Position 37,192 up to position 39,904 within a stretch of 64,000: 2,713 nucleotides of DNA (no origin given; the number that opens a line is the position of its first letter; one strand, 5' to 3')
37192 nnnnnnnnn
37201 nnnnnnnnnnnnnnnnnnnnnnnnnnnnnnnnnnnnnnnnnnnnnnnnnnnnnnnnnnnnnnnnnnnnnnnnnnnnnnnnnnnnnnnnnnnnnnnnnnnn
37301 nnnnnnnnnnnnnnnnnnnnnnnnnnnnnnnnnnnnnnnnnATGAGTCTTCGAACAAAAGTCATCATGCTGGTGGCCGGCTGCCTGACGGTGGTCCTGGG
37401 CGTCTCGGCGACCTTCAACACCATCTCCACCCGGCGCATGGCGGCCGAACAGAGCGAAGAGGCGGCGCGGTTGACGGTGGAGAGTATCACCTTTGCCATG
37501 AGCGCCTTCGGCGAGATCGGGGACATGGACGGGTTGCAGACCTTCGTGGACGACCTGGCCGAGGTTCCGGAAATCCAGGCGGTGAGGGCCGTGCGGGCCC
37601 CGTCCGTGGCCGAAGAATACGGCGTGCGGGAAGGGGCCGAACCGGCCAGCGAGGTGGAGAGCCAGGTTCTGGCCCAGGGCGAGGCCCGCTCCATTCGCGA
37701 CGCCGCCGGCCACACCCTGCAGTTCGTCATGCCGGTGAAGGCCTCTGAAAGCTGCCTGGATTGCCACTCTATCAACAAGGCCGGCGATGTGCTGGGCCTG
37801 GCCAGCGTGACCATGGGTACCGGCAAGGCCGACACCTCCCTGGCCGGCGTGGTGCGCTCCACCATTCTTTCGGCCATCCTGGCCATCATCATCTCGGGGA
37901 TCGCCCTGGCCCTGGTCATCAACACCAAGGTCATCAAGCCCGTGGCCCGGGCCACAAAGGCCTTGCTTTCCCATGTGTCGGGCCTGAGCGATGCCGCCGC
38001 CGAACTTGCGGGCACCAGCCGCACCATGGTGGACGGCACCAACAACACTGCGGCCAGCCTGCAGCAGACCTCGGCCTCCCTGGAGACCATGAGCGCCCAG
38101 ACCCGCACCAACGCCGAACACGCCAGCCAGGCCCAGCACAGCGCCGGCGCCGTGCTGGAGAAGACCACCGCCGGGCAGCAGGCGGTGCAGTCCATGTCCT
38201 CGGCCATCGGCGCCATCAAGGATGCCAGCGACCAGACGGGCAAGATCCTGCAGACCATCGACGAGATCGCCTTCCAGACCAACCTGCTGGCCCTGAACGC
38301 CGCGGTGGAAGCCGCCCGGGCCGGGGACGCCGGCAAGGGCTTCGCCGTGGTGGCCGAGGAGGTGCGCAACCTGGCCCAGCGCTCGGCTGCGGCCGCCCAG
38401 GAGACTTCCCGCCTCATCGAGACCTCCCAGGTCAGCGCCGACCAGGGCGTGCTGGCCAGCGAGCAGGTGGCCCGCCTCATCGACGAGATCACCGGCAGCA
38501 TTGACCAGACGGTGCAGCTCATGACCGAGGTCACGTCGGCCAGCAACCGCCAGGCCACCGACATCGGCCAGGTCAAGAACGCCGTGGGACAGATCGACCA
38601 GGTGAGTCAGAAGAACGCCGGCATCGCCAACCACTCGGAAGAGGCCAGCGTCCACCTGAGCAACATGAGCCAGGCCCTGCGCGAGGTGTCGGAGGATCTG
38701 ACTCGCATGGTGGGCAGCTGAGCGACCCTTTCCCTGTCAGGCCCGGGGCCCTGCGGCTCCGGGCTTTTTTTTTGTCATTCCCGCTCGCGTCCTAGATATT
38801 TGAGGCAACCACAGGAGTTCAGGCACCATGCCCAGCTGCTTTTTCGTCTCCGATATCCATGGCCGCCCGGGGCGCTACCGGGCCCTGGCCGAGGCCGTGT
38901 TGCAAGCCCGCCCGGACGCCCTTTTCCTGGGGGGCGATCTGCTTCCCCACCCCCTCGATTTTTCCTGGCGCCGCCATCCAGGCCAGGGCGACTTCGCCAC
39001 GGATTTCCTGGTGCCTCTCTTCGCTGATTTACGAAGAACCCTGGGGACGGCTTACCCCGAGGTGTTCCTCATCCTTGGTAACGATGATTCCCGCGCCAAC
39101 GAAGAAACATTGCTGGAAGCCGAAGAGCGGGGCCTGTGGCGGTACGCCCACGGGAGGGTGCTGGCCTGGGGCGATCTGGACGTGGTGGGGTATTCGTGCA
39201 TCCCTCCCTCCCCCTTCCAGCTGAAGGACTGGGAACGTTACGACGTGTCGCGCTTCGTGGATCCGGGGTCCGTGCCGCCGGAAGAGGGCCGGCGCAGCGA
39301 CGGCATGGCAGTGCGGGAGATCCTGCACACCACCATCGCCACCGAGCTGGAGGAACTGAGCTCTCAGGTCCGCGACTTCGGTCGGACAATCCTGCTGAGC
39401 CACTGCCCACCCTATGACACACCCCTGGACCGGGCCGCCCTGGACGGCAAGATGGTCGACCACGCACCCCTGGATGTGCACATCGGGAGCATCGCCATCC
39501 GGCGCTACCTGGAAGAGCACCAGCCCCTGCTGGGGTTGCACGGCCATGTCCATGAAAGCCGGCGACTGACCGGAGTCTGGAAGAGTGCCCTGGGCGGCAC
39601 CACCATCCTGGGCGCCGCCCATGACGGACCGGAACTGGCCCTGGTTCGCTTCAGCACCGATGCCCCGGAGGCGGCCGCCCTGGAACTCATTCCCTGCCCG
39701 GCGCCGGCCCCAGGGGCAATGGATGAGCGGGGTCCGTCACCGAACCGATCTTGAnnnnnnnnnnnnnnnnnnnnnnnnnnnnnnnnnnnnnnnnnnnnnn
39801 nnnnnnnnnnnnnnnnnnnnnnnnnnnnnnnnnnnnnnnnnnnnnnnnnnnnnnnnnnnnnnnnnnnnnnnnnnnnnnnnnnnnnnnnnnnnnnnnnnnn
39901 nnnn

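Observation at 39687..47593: Sigma-54 activator, sigma-54-type promoter, gdhA and two translationally coupled PEP/pyruvate-binding ATP-grasp paralogues: candidate uncharacterised sensory/modification module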

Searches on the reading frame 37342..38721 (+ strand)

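Call 103: search_protein_families(library=pfam, proteins=[window:37342-38721:+], max_evalue=0.001)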
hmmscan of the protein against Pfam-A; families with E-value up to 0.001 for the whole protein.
window:37342-38721:+ (459 aa): 1 family
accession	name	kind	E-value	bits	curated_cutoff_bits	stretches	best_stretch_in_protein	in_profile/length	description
PF00015.26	MCPsignal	-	3.5e-38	131.6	34.6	1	272-422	8-172/172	Methyl-accepting chemotaxis protein (MCP) signalling domain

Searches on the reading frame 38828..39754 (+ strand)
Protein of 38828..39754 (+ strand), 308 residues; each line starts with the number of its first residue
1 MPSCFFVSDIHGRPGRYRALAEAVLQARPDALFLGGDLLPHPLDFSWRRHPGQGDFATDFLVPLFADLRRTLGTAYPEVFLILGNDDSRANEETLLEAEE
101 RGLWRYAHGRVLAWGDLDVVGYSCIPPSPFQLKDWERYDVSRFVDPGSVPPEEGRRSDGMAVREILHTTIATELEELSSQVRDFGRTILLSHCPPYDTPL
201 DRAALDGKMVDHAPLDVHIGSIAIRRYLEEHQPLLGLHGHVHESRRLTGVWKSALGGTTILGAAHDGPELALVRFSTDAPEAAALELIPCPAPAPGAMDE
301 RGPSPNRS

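Call 12: search_protein_families(library=pfam, proteins=[window:38828-39754:+], max_evalue=0.001)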
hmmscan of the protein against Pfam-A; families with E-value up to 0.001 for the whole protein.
window:38828-39754:+ (308 aa): 1 family
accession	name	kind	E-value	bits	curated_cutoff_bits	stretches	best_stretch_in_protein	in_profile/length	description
PF00149.33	Metallophos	-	9.9e-09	36.3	21.5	1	6-243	5-190/191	Calcineurin-like phosphoesterase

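Call 33: search_protein_families(library=ncbifam, proteins=[window:38828-39754:+], max_evalue=0.01)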
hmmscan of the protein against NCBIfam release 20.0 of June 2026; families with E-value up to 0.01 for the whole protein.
window:38828-39754:+ (308 aa): 1 family
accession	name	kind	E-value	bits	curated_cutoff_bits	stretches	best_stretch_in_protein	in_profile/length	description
NF006988.0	PRK09453.1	equivalog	0.0034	17.2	117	0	5-41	4-40/183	phosphodiesterase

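Call 34: search_solved_structures(query=window:38828-39754:+, max_evalue=0.01)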
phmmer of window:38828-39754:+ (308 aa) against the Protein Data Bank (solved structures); distinct sequences matched with E-value up to 0.01: 0.

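Call 106: search_solved_structures(query=A5, max_evalue=1)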
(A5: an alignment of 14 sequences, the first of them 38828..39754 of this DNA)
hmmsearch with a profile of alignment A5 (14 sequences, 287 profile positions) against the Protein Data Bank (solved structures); distinct sequences matched with E-value up to 1: 7.
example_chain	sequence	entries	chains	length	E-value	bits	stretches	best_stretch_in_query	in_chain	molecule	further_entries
2yvt_A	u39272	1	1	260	0.007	18.9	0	206-248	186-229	Hypothetical protein aq_1956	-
6s4q_A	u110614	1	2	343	0.013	18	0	243-267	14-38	Streptavidin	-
6s50_A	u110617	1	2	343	0.02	17.4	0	243-267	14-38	Streptavidin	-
1su1_A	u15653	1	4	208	0.33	13.4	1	1-47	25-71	Hypothetical protein yfcE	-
3wzq_A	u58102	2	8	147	0.52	12.7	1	244-267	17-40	Streptavidin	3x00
3wzn_A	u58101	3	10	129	0.56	12.6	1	244-267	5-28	Streptavidin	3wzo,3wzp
8w1d_A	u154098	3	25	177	0.93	11.9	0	29-92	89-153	DPS-LIKE PROTEIN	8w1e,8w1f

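Call 107: search_protein_families(library=padloc, proteins=[window:38828-39754:+], max_evalue=0.01)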
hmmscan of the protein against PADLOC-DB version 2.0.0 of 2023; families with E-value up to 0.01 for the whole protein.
window:38828-39754:+ (308 aa): 1 family
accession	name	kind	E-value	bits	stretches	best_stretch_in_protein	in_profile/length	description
PDLC04908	PDC-S10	-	0.00023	18.5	1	187-245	138-185/223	-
